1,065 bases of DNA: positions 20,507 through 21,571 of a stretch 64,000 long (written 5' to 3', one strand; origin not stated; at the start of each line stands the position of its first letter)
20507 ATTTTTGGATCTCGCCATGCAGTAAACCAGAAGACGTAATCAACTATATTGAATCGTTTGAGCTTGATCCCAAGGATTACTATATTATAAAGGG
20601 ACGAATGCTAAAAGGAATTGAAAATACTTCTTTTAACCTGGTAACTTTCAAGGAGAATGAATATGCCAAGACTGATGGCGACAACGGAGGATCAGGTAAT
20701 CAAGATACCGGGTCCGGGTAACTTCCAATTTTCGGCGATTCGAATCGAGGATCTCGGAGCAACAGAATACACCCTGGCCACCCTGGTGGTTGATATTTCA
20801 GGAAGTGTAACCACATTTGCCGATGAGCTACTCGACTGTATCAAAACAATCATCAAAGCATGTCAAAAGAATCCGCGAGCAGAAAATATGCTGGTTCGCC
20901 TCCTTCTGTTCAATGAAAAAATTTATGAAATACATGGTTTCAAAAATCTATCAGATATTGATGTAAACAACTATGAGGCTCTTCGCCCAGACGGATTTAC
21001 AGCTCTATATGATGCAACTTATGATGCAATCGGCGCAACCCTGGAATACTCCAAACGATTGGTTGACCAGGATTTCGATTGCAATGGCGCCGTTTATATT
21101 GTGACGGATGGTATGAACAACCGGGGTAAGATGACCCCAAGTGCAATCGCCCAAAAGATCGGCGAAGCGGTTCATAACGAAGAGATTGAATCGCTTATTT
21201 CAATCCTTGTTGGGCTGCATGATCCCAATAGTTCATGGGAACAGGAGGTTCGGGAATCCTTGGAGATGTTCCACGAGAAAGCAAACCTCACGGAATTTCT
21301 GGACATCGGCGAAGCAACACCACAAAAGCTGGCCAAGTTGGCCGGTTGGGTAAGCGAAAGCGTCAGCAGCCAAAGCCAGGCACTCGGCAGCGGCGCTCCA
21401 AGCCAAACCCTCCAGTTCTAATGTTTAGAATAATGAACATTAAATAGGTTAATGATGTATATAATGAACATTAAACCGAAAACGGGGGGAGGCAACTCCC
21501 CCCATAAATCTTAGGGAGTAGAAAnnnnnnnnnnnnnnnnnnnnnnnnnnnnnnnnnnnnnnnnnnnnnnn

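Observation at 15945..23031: GC-richer plus-strand island encoding NADAR, a metallophosphoesterase, an SPFH/flotillin-like membrane protein, RNase H, PncA-type nicotinamidase and a vWA/MIDAS protein. Candidate acquired NAD/ADP-ribose counter-defence or defence module.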

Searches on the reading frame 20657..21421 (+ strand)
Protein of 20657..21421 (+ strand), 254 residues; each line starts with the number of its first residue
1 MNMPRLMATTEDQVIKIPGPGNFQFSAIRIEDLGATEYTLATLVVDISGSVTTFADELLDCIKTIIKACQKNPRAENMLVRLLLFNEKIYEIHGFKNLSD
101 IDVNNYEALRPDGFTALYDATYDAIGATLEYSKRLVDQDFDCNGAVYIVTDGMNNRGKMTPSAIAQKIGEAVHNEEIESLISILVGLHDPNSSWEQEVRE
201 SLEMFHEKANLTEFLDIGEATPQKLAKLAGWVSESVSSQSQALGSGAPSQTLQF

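Call 5: search_protein_families(library=pfam, proteins=[window:20657-21421:+], max_evalue=0.01)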
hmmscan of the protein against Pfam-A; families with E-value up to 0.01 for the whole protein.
window:20657-21421:+ (254 aa): 0 families

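Call 9: search_protein_families(library=phrogs, proteins=[window:20657-21421:+], max_evalue=0.01)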
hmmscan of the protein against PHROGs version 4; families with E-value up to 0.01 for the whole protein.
window:20657-21421:+ (254 aa): 1 family
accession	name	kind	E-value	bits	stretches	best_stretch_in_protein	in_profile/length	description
phrog_7371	-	unknown function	2.7e-11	44.5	1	39-158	7-114/204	-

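Call 25: search_protein_families(library=padloc, proteins=[window:20657-21421:+], max_evalue=0.01)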
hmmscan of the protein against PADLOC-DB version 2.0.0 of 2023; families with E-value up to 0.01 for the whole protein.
window:20657-21421:+ (254 aa): 0 families

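Call 26: search_protein_families(library=ncbifam, proteins=[window:20657-21421:+], max_evalue=0.01)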
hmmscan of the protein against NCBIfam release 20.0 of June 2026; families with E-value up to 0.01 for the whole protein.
window:20657-21421:+ (254 aa): 0 families

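Call 28: search_solved_structures(query=window:20657-21421:+, max_evalue=1, show_alignments=1)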
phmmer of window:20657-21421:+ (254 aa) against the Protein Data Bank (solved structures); distinct sequences matched with E-value up to 1: 2.
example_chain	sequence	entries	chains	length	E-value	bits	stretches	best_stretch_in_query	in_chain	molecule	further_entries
1nas_A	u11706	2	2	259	0.19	15.2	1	61-138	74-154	SEPIAPTERIN REDUCTASE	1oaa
1sep_A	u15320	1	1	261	0.19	15.2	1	61-138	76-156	SEPIAPTERIN REDUCTASE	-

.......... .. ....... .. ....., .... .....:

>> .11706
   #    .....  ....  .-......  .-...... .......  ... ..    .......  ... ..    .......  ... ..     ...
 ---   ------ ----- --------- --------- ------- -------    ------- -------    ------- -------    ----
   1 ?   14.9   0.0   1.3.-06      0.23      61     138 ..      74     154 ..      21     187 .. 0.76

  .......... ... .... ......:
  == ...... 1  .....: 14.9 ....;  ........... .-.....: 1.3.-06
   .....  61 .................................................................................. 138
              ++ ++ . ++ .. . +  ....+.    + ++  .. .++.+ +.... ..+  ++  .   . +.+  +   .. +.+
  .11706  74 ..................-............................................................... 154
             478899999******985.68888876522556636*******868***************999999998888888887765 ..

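Call 30: find_homologous_proteins(query=window:20657-21421:+, max_evalue=0.001)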
Query window:20657-21421:+ (254 aa): 1389 proteins with E <= 0.001 among 2234 candidates; the best 120 are listed.
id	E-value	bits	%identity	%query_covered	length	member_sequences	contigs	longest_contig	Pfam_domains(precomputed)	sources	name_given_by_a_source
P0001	6.9e-159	545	100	98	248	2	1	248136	-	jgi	jgi:uncharacterized protein YegL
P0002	1.7e-143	495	89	98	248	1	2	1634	-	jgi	jgi:uncharacterized protein YegL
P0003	5.6e-126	438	76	99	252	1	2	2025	-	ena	-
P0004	6.9e-125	434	77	99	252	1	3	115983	-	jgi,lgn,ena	-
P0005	1.7e-124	433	77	99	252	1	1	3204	-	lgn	-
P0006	4.7e-124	431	77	99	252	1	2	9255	-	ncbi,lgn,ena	-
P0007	5.1e-124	431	74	99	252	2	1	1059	-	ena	-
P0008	8.5e-123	427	76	99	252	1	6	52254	-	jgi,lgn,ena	-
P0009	1.2e-122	427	77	98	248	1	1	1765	-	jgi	jgi:uncharacterized protein YegL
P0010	1.7e-122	426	75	99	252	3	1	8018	-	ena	-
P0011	2.4e-122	426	75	99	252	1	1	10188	-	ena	-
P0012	8.4e-122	424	75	99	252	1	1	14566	-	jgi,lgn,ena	-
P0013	8.9e-122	424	75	99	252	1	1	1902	-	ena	-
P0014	1.3e-121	423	75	99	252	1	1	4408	-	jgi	jgi:hypothetical protein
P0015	3.7e-121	422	75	99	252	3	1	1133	-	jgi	jgi:uncharacterized protein YegL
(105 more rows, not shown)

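Call 31: find_encoding_contigs(protein=P0004, flank=10000, max_places=3)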
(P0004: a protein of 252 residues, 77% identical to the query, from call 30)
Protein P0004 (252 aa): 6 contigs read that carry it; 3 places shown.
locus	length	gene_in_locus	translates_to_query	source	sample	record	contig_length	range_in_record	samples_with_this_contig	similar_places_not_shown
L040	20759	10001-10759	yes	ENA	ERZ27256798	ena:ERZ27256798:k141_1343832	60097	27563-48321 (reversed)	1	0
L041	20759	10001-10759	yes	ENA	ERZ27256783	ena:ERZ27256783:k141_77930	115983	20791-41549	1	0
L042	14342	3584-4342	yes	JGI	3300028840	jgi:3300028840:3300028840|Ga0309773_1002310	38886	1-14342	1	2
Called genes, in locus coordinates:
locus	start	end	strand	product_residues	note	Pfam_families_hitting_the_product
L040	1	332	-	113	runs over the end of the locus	-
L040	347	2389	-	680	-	-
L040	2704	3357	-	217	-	PF05443:ROS_MUCR (faint)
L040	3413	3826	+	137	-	-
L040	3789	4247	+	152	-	PF08719:NADAR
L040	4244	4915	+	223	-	PF00149:Metallophos, PF12850:Metallophos_2 (weak)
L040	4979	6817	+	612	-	-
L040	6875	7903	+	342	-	-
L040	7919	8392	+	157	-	-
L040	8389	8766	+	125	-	PF13456:RVT_3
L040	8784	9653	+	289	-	-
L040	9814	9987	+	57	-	-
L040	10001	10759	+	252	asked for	-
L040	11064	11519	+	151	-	-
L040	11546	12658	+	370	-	-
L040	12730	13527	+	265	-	PF13672:PP2C_2 (weak)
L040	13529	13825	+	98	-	-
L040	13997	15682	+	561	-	-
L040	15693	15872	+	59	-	-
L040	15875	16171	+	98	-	-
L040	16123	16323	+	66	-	-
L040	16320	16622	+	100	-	-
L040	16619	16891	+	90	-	-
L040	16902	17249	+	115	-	-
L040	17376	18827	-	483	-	PF07068:Gp23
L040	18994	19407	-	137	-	-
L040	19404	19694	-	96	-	-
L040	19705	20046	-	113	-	-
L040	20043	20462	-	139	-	-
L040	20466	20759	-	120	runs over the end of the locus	PF27241:CLIP1 (weak)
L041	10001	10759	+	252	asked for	-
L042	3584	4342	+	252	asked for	-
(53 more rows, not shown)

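Call 32: find_encoding_contigs(protein=P0001, flank=10000, max_places=2)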
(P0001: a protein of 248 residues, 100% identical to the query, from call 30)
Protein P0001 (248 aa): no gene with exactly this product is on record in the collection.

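Call 35: search_solved_structures(query=A2, max_evalue=1, show_alignments=2)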
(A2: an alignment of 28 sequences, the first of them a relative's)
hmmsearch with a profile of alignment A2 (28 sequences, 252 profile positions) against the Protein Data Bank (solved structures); distinct sequences matched with E-value up to 1: 0.

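Call 36: search_protein_families(library=pfam, alignment_id=A2, max_evalue=0.1)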
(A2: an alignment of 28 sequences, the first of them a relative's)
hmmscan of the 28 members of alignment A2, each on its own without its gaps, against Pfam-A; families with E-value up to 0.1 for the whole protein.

A. member 1, P0001 (248 aa): 2 families
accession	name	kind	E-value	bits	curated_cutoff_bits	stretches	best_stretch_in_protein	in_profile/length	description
PF00092.34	VWA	-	0.047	14.3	23.8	1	37-161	4-126/174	von Willebrand factor type A domain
PF22321.2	Zona_CL2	-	0.072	13.6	26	0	122-159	29-66/154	Zonadhesin, second cohesin-like domain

B. families by the number of members that match (of 28 scanned): 13 families
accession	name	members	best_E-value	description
PF00092.34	VWA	10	1.2e-05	von Willebrand factor type A domain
PF05762.20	VWA_CoxE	5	0.014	VWA domain containing CoxE-like protein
PF13519.12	VWA_2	4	0.00013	von Willebrand factor type A domain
PF22321.2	Zona_CL2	4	0.0054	Zonadhesin, second cohesin-like domain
PF06707.17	DUF1194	2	0.0012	Protein of unknown function (DUF1194)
PF11328.14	DUF3130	2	0.036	Protein of unknown function (DUF3130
PF23219.2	LAMB1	1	0.0013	LAMB1-4 helical domain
PF23245.1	RRM_PARP14_2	1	0.0051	PARP14, second RRM domain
PF01734.28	Patatin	1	0.0054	Patatin-like phospholipase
PF03485.21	Arg_tRNA_synt_N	1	0.017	Arginyl tRNA synthetase N terminal domain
PF17804.6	TSP_NTD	1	0.023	Tail specific protease N-terminal domain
PF03610.21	EIIA-man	1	0.037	PTS system fructose IIA component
PF14572.12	Pribosyl_synth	1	0.088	Phosphoribosyl synthetase-associated domain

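Call 68: search_dna_similar(query=window:20675-21421:+, collection=phages, mode=protein, max_rows=25, max_evalue=0.001)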
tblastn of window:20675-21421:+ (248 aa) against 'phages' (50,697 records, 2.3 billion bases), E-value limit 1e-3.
Records with a match: 5; places in all: 5; records where one place covers at least 80% of the query: 2.
Best place of each record, by identity: <60% 5.
By first word of the organism name: uncultured 3; Rhodococcus 2.
By host as written in the record: - 3; Rhodococcus erythropolis RIA 643 2.
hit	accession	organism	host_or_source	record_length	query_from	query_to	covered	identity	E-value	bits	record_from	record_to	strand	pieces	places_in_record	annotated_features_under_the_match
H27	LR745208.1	uncultured phage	metagenomic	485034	13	248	95%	44.5%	2e-56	199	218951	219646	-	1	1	record has no annotation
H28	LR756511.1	uncultured phage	metagenomic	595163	10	248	96%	43.2%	6e-57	201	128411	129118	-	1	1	record has no annotation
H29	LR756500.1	uncultured phage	metagenomic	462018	18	183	67%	26.0%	4e-10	65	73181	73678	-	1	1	record has no annotation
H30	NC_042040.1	Rhodococcus phage Trina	Rhodococcus erythropolis RIA 643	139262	19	149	53%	29.0%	7e-4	46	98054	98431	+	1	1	hypothetical protein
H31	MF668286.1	Rhodococcus phage Trina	Rhodococcus erythropolis RIA 643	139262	19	149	53%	29.0%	7e-4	46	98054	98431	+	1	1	hypothetical protein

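Call 82: find_related_loci(query=A2, collection=viral_contigs, flank=8000)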
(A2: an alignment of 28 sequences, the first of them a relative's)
Query A2 (248 aa) in viral_contigs; peptide patterns used: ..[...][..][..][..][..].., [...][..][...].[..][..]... (x = any residue, [..] = any of these).
83 stretches matched a pattern; 34 encode a relative of the query (tblastn E <= 1e-3); 34 distinct loci.
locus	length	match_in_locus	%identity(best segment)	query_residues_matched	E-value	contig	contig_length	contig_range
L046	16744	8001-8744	67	1-248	9e-112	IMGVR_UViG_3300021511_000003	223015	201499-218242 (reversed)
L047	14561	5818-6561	63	1-248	5e-96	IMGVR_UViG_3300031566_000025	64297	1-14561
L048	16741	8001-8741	55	1-248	9e-91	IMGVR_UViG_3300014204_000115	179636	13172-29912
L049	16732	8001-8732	57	7-248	2e-85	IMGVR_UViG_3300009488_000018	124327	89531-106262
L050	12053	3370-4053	56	15-248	3e-85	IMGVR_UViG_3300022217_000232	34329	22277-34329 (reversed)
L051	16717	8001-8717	53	1-243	5e-83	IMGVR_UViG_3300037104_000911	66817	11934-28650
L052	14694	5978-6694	56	9-243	3e-80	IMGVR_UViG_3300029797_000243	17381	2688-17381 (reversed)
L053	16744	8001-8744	52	1-248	5e-76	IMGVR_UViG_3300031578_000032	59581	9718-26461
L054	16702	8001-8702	52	9-248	2e-74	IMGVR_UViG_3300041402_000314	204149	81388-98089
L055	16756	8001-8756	51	3-246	3e-74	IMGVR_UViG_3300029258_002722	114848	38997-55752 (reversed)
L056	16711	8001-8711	49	5-248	4e-73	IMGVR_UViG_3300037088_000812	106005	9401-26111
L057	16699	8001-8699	50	4-243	8e-70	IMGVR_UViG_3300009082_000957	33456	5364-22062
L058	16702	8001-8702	45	13-248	3e-70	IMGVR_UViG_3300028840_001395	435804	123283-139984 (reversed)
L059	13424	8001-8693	45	13-248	5e-63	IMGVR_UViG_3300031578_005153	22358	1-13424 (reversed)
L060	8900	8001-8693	45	13-248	5e-63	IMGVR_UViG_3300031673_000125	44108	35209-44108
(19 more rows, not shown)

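Call 113: find_related_loci(query=A2, collection=genome_contigs, flank=7000)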
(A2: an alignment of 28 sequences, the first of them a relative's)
Query A2 (248 aa) in genome_contigs; peptide patterns used: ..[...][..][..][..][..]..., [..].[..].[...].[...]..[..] (x = any residue, [..] = any of these).
59 stretches matched a pattern; 18 encode a relative of the query (tblastn E <= 1e-3); 18 distinct loci.
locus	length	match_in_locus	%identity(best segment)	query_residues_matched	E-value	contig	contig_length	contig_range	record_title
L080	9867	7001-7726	61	7-248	1e-102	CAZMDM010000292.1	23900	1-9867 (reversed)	MAG TPA_asm: uncultured Desulfonema sp. isolate binchicken_co23_92 genome assembly, contig: k141_447210, whole genome sh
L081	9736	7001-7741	58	1-248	4e-97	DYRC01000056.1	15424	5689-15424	MAG TPA_asm: Desulfonema limicola isolate SulCav_GS10_10_45_377 SulCav_GS10_10_5768_length_15424_cov_226_307112, whole g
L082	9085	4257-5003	57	1-248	7e-97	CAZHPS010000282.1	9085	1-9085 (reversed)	MAG TPA_asm: uncultured Desulfobacterales bacterium isolate binchicken_co113_226 genome assembly, contig: NODE_9303_leng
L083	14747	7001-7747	60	1-248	9e-97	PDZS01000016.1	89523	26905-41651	MAG: Deltaproteobacteria bacterium YD0425bin51 scaffold16, whole genome shotgun sequence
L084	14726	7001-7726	61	7-248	5e-90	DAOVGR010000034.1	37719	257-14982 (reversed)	MAG TPA_asm: Thermoplasmatales archaeon isolate CSMAG_1140 CSMAG_1140_k141_2020280_length_37719_cov_8.9953, whole genome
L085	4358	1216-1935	58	7-246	2e-90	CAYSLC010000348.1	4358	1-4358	MAG TPA_asm: uncultured Desulfobacteraceae bacterium isolate binchicken_co15_57 genome assembly, contig: NODE_20986_leng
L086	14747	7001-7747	57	1-248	2e-89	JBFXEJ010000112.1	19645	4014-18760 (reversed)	MAG: Desulfococcaceae bacterium isolate CA_2019_TPIn_113 NODE_9079_length_19645_cov_6.984527_TPIn, whole genome shotgun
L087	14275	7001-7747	56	1-248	2e-89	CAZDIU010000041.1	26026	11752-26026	MAG TPA_asm: uncultured Desulfobacterales bacterium isolate binchicken_co168_310 genome assembly, contig: NODE_3254_leng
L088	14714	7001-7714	54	11-248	5e-85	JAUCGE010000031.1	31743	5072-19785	Desulfobacterales bacterium HSG16 NODE_36_length_31743, whole genome shotgun sequence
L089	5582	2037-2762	60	7-248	3e-85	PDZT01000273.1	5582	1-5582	MAG: Deltaproteobacteria bacterium YD0425bin50 scaffold2907, whole genome shotgun sequence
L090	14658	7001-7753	58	1-248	6e-93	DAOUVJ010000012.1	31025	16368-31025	MAG TPA_asm: Promethearchaeota archaeon isolate CSMAG_846 CSMAG_846_k141_570668_length_31025_cov_13.4511, whole genome s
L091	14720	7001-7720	55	1-240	4e-86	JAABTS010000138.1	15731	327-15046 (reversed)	MAG: Desulfobacteraceae bacterium isolate S24.Bin080 Scaffold_134, whole genome shotgun sequence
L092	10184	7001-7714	52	7-248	1e-79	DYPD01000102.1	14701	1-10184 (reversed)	MAG TPA_asm: Thiomargarita sp. isolate SulCav_GS09_5_2_48_36 SulCav_GS09_5_6747_length_14701_cov_19_804588, whole genome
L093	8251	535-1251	47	5-248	1e-66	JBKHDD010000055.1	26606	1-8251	MAG: Desulfococcaceae bacterium isolate D1M03_3 NODE_856_length_26606_cov_9.791571, whole genome shotgun sequence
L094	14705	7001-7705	48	5-244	2e-62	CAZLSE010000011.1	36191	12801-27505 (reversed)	MAG TPA_asm: uncultured Gammaproteobacteria bacterium isolate binchicken_co37_70 genome assembly, contig: NODE_505_lengt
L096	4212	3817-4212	58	1-131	2e-36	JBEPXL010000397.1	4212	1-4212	MAG: Desulfobacteraceae bacterium isolate 02_S197.metabat2_refined.021 NODE_17714_length_4212_cov_1.916524, whole genome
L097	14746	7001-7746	54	1-248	6e-67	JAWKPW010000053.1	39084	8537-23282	MAG: Desulfobacterales bacterium isolate AC2.63 AC2.63.fa-53, whole genome shotgun sequence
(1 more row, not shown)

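Call 117: search_protein_families(library=pfam, proteins=[L086:657-2750:-, L086:3678-4379:-, L086:4857-5645:-, L086:8207-10504:-, L086:11729-12808:-, L086:12952-14103:-, L092:18-1280:+, L092:2625-3524:+, L092:4746-5726:+, L092:7808-9517:-], max_evalue=0.001)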
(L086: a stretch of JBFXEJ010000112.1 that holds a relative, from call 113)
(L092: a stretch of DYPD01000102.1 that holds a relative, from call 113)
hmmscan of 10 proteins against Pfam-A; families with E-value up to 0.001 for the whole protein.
L086:657-2750:- (697 aa): 7 families
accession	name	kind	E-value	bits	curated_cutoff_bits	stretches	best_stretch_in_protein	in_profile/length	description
PF00009.33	GTP_EFTU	-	2.6e-61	206.9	26.5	1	7-280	2-187/188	Elongation factor Tu GTP binding domain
PF03764.24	EFG_IV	-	1.2e-37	128.8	24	1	476-593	1-120/121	Elongation factor G, domain IV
PF14492.12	EFG_III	-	4.2e-31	107.3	27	1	401-474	1-74/75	Elongation Factor G, domain III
PF00679.30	EFG_C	-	1.6e-27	95.8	27.9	1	597-682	2-88/89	Elongation factor G C-terminus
PF03144.31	GTP_EFTU_D2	-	5.5e-14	52.8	30.3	1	322-388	1-73/73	Elongation factor Tu domain 2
PF22042.2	EF-G_D2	-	2.7e-10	40.7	27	1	314-389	7-83/84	Elongation factor G domain 2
PF16658.11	RF3_C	-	5.4e-07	29.9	40.1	1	409-489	14-94/132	Class II release factor RF3, C-terminal domain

L086:3678-4379:- (233 aa): 5 families
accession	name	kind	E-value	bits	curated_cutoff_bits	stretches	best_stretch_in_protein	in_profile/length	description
PF13202.12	EF-hand_5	-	1.7e-17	62.4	25.9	2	201-222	3-24/25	EF hand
PF13499.12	EF-hand_7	-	2.5e-16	60.2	30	1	120-195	5-66/67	EF-hand domain pair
PF00036.39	EF-hand_1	-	4.3e-14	51.4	25.4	0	200-222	3-25/29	EF hand domain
PF13405.12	EF-hand_6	-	7.8e-14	50.5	25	0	120-140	3-23/30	EF-hand domain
PF13833.12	EF-hand_8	-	8.1e-09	35.5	28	0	200-221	28-49/54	EF-hand domain pair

L086:4857-5645:- (262 aa): 3 families
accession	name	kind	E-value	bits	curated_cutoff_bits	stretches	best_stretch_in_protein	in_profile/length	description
PF21906.2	NrtR_WHD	-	1.1e-14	54.7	27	1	189-249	4-61/61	NrtR DNA-binding winged helix domain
PF19368.5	AraR_C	-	4.4e-09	36.9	23.8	1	182-251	1-68/82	AraR C-terminal winged HTH domain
PF00293.34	NUDIX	-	2.6e-08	34.4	21.1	1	45-138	4-93/134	NUDIX domain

L086:8207-10504:- (765 aa): 6 families
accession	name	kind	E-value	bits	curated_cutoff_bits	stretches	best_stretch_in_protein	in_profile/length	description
PF02896.24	PEP-utilizers_C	-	6.8e-90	301.6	22.8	1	449-730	9-289/293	PEP-utilising enzyme, PEP-binding domain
PF05524.18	PEP-utilisers_N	-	5.1e-19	69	24.4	1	198-318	1-120/121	PEP-utilising enzyme, N-terminal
PF13185.12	GAF_2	-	3.3e-15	56.9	28.6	1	27-165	3-136/136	GAF domain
PF00391.29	PEP-utilizers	-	1.1e-14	54.2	23.1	1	346-417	3-72/72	PEP-utilising enzyme, mobile domain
PF01590.32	GAF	-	2e-14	54.7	22.4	1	28-164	2-133/133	GAF domain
PF13492.12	GAF_3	-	8.7e-11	42.8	27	1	28-166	2-129/129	GAF domain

L086:11729-12808:- (359 aa): 2 families
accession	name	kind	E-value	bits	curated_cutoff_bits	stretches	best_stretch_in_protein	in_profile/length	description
PF00089.32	Trypsin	-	5.2e-60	203.4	20.6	1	60-303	1-220/220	Trypsin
PF13365.12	Trypsin_2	-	7.9e-06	27.1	27.6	1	94-264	3-135/144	Trypsin-like peptidase domain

L086:12952-14103:- (383 aa): 3 families
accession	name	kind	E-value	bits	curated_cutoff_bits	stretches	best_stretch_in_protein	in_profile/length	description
PF13458.12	Peripla_BP_6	-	2.1e-57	195.8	31.7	1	30-375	1-339/343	Periplasmic binding protein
PF01094.35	ANF_receptor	-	3.8e-27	95.7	25.4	1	51-357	3-335/353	Receptor family ligand binding region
PF13433.12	Peripla_BP_5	-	5.6e-13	49.2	27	1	32-117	2-87/363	Periplasmic binding protein domain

L092:18-1280:+ (420 aa): 1 family
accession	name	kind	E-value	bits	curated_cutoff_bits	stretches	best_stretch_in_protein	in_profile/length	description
PF02965.22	Met_synt_B12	-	8.4e-125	416.1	25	1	118-405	2-273/273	Vitamin B12 dependent methionine synthase, activation domain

L092:2625-3524:+ (299 aa): 1 family
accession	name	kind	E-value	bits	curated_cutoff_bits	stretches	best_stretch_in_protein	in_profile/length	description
PF03279.18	Lip_A_acyltrans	-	0.00034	20.4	22.3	1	84-291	90-286/295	Bacterial lipid A biosynthesis acyltransferase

L092:4746-5726:+ (326 aa): 3 families
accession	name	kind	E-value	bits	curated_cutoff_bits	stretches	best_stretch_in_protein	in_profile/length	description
PF01509.24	TruB_N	-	4e-58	196.5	27.3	1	51-199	1-149/149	TruB family pseudouridylate synthase (N terminal domain)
PF16198.10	TruB_C_2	-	7e-17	61.8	29.3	1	200-258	1-65/66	tRNA pseudouridylate synthase B C-terminal domain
PF09157.17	TruB-C_2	-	2.9e-16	59.5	21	1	266-319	4-57/57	Pseudouridine synthase II TruB, C-terminal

L092:7808-9517:- (569 aa): 1 family
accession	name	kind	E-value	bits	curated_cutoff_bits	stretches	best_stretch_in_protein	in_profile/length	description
PF00474.23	SSF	-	6.6e-119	397.9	22.8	1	69-488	1-406/406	Sodium:solute symporter family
